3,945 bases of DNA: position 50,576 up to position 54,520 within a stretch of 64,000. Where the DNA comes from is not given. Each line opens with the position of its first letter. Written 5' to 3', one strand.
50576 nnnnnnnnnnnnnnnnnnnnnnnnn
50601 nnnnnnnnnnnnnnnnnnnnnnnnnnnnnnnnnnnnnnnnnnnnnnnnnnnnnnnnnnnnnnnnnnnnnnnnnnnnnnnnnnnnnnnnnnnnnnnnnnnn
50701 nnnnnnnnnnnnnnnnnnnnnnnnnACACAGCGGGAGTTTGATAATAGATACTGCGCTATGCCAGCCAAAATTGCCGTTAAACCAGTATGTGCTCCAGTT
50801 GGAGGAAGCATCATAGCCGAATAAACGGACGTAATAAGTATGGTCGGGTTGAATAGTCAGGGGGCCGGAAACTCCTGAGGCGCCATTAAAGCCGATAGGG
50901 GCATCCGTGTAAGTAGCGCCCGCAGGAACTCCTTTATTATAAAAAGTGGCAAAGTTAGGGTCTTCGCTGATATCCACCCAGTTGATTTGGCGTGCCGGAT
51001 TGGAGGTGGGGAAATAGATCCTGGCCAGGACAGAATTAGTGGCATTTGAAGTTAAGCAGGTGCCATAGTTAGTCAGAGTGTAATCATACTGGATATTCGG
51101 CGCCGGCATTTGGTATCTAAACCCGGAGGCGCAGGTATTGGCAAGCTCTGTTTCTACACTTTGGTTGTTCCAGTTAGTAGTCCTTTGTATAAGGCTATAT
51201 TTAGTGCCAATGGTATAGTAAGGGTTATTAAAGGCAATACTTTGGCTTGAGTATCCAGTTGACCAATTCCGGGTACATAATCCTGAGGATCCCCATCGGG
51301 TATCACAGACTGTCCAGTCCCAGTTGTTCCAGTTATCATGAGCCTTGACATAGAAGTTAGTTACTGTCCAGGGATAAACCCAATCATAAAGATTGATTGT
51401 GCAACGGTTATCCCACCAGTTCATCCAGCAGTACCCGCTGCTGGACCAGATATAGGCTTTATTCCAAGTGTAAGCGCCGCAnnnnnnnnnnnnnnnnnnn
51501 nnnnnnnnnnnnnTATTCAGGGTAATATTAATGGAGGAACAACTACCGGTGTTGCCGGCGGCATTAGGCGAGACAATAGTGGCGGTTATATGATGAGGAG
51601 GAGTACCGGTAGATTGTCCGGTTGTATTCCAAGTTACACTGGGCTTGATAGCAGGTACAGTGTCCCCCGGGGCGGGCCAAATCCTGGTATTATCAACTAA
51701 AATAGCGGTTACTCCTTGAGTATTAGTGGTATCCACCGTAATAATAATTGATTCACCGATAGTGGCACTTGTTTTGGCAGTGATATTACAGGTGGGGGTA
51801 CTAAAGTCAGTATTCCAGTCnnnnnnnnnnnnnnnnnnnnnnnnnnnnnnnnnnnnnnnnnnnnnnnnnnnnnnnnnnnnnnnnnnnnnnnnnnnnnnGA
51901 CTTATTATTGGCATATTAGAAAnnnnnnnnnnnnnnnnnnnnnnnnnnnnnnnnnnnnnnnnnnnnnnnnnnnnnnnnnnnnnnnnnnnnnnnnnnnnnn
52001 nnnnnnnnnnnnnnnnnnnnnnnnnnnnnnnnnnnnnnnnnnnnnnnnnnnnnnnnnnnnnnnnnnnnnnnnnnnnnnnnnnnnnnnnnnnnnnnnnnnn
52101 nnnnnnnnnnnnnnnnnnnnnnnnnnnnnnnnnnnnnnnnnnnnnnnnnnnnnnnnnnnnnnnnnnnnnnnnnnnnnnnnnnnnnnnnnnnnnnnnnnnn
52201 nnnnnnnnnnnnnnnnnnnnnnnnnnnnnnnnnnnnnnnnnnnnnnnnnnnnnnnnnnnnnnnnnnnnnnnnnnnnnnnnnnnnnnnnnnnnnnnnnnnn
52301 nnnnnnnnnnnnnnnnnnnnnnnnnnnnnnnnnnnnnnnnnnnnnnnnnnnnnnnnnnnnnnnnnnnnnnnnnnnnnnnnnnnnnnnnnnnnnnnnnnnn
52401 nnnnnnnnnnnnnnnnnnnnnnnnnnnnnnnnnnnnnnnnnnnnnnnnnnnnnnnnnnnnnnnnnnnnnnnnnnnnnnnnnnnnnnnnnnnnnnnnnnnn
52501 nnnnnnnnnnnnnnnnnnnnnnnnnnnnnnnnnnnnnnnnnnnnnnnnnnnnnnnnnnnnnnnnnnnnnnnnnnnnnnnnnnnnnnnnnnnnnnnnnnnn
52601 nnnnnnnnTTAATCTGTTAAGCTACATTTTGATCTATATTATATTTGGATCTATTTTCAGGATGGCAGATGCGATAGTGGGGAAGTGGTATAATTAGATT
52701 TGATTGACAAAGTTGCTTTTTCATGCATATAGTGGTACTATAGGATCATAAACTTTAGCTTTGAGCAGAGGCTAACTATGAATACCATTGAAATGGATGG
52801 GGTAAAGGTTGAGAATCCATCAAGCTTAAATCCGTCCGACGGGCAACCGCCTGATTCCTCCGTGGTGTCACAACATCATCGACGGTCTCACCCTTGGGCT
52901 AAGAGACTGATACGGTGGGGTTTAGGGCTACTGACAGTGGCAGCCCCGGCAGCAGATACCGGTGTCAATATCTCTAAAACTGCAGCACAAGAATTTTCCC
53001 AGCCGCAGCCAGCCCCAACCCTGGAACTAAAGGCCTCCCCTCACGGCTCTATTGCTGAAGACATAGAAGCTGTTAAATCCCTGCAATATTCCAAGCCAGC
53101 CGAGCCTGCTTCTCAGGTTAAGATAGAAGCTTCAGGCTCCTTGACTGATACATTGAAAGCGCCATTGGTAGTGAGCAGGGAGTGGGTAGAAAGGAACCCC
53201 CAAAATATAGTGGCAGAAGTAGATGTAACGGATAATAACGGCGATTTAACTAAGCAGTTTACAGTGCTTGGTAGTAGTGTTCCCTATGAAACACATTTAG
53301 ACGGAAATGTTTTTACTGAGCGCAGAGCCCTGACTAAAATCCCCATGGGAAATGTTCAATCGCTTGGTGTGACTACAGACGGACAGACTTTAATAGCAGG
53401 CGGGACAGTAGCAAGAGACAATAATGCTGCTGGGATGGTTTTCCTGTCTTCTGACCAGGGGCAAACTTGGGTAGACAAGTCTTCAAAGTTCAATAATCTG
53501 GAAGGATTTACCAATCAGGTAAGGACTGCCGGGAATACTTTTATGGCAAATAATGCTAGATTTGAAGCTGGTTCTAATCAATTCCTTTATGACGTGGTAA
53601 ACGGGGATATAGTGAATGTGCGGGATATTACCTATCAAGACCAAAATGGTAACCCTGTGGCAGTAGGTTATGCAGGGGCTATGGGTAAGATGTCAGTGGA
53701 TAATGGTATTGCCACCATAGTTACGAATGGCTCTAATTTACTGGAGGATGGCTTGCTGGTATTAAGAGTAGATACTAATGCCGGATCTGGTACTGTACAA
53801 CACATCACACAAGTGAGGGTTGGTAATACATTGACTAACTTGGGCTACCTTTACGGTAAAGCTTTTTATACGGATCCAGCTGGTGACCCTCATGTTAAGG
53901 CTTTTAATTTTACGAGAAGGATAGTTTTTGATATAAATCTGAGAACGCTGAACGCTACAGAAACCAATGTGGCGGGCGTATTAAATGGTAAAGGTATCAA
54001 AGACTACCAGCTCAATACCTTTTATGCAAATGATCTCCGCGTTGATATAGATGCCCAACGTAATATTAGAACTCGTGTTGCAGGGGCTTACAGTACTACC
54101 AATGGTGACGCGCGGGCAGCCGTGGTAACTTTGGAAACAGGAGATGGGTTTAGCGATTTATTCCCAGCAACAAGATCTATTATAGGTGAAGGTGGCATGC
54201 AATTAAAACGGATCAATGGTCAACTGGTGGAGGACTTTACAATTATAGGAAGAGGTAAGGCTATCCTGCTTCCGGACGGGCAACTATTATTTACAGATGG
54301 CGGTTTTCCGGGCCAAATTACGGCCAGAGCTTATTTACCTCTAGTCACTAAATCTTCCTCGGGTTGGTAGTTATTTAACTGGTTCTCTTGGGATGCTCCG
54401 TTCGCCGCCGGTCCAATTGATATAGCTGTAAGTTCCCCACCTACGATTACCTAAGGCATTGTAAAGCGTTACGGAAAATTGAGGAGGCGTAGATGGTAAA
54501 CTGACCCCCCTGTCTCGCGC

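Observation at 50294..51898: Secreted Trp/Cys-rich protein with thrombospondin type-1-like repeats in a GC-rich patch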

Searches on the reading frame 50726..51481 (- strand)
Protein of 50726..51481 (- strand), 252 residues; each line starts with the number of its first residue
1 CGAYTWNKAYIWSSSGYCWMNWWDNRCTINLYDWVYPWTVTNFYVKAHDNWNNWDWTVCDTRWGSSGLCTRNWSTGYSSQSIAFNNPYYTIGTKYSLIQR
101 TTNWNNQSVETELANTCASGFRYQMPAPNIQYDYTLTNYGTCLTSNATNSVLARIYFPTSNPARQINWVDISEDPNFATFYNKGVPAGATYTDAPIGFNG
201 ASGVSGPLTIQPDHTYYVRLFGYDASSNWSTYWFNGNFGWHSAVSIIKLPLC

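Call 30: search_protein_representatives(protein=window:50726-51481:-)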
Query: 252 residues. Proteins with E-value up to 0.001 (for the whole library): 32; up to 1e-10: 6; up to 1e-30: 2. The best 32 are listed.
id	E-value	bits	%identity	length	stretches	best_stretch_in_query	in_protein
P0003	1.9e-121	421.3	80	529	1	1-252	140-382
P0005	8.7e-65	235.3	62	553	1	4-252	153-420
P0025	7.0e-20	88.0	44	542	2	51-245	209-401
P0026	1.9e-15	73.5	40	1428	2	136-234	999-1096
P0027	1.3e-14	70.7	38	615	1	15-250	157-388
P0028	3.0e-11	59.6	47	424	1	140-231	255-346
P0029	3.8e-10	56.0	45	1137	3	135-228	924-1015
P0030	4.6e-10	55.8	38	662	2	137-223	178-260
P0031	8.1e-10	55.0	41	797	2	166-230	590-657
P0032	1.7e-09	53.9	40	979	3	142-228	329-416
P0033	7.4e-09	51.8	46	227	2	167-216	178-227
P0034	8.7e-09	51.6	42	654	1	115-236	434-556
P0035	9.1e-09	51.5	39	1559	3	162-226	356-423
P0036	1.0e-08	51.4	39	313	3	166-225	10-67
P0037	1.0e-08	51.4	35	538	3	135-224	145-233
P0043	7.7e-08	48.5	42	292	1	142-226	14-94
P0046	2.7e-06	43.4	51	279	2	168-225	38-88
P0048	7.9e-06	41.9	39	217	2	160-224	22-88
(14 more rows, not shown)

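Call 32: search_protein_families(library=pfam, alignment_id=A2, max_evalue=0.001)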
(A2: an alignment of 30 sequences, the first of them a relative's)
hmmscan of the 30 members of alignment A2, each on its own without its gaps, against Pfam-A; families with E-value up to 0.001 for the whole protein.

A. member 1, P0025 (542 aa): 1 family
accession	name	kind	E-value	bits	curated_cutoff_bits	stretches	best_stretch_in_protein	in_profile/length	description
PF19030.6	TSP1_ADAMTS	-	4.3e-12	46.5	23.8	1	465-518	1-55/55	Thrombospondin type 1 domain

B. families by the number of members that match (of 30 scanned): 36 families (the first 25 are shown)
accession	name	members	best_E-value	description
PF16656.11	Pur_ac_phosph_N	4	3.8e-09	Purple acid Phosphatase, N-terminal domain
PF07691.17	PA14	3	1.3e-16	PA14 domain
PF07705.17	CARDB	2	4.3e-17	CARDB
PF18962.6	Por_Secre_tail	2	6.7e-16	Secretion system C-terminal sorting domain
PF08481.16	GBS_Bsp-like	2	4e-15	GBS Bsp-like repeat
PF17210.9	SdrD_B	2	3.4e-10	SdrD B-like domain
PF00394.28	Cu-oxidase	2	4.5e-05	Multicopper oxidase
PF19077.6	Big_13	1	4.4e-85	Bacterial Ig-like domain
PF00082.27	Peptidase_S8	1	8.9e-59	Subtilase family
PF01183.26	Glyco_hydro_25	1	8.1e-37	Glycosyl hydrolases family 25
PF09136.16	Glucodextran_B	1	3.5e-26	Glucodextranase, domain B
PF14190.11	DUF4313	1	1.1e-23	Domain of unknown function (DUF4313)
PF11721.14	Malectin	1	5.3e-23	Malectin domain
PF16116.10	DUF4832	1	7.7e-18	Domain of unknown function (DUF4832)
PF22755.2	E217_gp28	1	1.9e-16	E217 collar protein gp28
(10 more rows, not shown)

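Call 67: search_protein_families(library=pfam, proteins=[P0036, P0046, P0048, P0043], max_evalue=5)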
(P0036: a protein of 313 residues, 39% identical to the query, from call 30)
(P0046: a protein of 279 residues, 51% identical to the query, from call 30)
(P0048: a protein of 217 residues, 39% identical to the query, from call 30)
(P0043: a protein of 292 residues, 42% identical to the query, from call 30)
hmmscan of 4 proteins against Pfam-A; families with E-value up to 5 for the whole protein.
P0036 (313 aa): 4 families
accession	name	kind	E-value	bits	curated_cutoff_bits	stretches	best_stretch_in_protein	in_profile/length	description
PF07461.18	NADase_NGA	-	3.6e-05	24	30.5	2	252-279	108-135/200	NAD glycohydrolase catalytic domain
PF00394.28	Cu-oxidase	-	0.00018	22.1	21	2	246-275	58-87/157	Multicopper oxidase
PF16656.11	Pur_ac_phosph_N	-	0.00023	22.1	30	1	199-271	14-91/93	Purple acid Phosphatase, N-terminal domain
PF24972.1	GBD_ATRN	-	0.52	11.4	27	0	239-265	81-107/117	Attractin GBD-like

P0046 (279 aa): 6 families
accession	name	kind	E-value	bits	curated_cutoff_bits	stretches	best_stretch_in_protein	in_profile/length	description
PF18962.6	Por_Secre_tail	-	3.2e-07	31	27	1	210-277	1-75/75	Secretion system C-terminal sorting domain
PF08040.16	NADH_oxidored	-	0.018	15.2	27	0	122-149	15-42/58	MNLL subunit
PF22479.2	Pam3_gp18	-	0.032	15.1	24.2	0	21-44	21-44/101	Cyanophage baseplate Pam3 plug gp18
PF25371.1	DUF7884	-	0.071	13.8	27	0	178-225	18-65/90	Domain of unknown function (DUF7884)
PF19535.4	DUF6060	-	0.092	12.7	26.5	1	88-175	16-112/171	Family of unknown function (DUF6060)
PF14263.11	DUF4354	-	0.15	12.4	25.5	0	181-248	42-111/123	Domain of unknown function (DUF4354)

P0048 (217 aa): 6 families
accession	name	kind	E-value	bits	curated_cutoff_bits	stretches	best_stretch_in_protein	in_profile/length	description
PF07691.17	PA14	-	0.00043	20.5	24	2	157-196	82-117/147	PA14 domain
PF13205.12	Big_5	-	0.0014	19.8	23.6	1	2-84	10-83/105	Bacterial Ig-like domain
PF16742.10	IL17R_D_N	-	0.015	15.7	25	1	160-199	85-120/122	N-terminus of interleukin 17 receptor D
PF24518.1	Ig_CD22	-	0.054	14.3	27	1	145-179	17-51/121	B-cell receptor CD22-like, first Ig-like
PF10342.15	Kre9_KNH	-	0.27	12.5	24.6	0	16-88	15-79/94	Kre9/KNH-like N-terminal Ig-like domain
PF10528.15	GLEYA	-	1.6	9.5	26.2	1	140-198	20-77/91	GLEYA domain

P0043 (292 aa): 2 families
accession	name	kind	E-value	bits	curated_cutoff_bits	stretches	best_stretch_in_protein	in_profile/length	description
PF16656.11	Pur_ac_phosph_N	-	0.0057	17.6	30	1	18-91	10-81/93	Purple acid Phosphatase, N-terminal domain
PF00394.28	Cu-oxidase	-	0.15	12.6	21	1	58-91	33-75/157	Multicopper oxidase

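Call 100: search_solved_structures(query=A9, max_evalue=10)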
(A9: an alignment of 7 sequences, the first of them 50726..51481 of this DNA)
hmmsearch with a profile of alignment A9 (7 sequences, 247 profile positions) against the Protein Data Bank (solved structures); distinct sequences matched with E-value up to 10: 1.
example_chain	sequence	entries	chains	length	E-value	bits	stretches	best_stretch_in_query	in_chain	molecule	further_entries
6w0v_A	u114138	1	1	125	1.4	11.9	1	147-182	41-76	Pyocin S8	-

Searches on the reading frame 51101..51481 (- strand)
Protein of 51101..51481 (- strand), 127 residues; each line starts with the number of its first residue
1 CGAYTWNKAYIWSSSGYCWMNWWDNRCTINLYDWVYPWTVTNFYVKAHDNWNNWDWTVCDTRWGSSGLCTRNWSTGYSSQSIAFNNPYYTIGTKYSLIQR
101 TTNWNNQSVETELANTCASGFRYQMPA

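Call 67: search_protein_families(library=pfam, proteins=[window:51101-51481:-], max_evalue=5)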
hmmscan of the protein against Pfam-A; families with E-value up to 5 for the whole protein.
window:51101-51481:- (127 aa): 1 family
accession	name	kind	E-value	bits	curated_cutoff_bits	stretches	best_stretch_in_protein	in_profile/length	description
PF24887.1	EGF_STAB1-2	-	0.33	11.8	27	1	58-73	21-36/50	Stabilin-1/2, EGF-like domain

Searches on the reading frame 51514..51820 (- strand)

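Call 67: search_protein_families(library=pfam, proteins=[window:51514-51820:-], max_evalue=5)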
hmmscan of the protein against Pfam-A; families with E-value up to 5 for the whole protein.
window:51514-51820:- (102 aa): 0 families

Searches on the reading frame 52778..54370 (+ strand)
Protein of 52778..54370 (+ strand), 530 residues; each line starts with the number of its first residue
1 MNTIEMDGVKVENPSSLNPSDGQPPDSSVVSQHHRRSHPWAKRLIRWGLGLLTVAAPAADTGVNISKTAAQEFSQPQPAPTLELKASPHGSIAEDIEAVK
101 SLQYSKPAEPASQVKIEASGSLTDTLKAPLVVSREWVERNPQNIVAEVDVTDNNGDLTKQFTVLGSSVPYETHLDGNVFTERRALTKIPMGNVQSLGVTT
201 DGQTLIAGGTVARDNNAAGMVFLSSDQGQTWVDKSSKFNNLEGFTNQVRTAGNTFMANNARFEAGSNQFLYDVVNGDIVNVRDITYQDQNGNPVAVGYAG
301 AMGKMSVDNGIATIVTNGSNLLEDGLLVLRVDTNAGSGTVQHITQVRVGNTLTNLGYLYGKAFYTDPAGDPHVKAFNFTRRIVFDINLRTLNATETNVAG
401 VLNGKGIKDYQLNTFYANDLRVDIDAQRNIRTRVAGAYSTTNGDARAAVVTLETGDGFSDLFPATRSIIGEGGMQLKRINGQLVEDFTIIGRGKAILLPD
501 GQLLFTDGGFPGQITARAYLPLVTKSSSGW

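Call 3: search_protein_families(library=pfam, proteins=[window:52778-54370:+], max_evalue=1)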
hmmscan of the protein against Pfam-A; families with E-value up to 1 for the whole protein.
window:52778-54370:+ (530 aa): 1 family
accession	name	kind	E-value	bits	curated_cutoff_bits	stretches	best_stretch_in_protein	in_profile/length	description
PF06406.17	StbA_N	-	0.12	12.7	24.6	0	258-301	43-86/158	Plasmid segregation protein ParM, N-terminal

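Call 27: search_protein_families(library=ncbifam, proteins=[window:52778-54370:+], max_evalue=0.1)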
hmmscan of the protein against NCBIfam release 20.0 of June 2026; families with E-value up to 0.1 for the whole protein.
window:52778-54370:+ (530 aa): 1 family
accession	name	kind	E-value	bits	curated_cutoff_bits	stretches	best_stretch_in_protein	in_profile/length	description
NF053688.1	BamI_Bacteroidota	equivalog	0.071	12.4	370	1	186-275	348-433/452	BamI family beta-barrel-assembly machinery protein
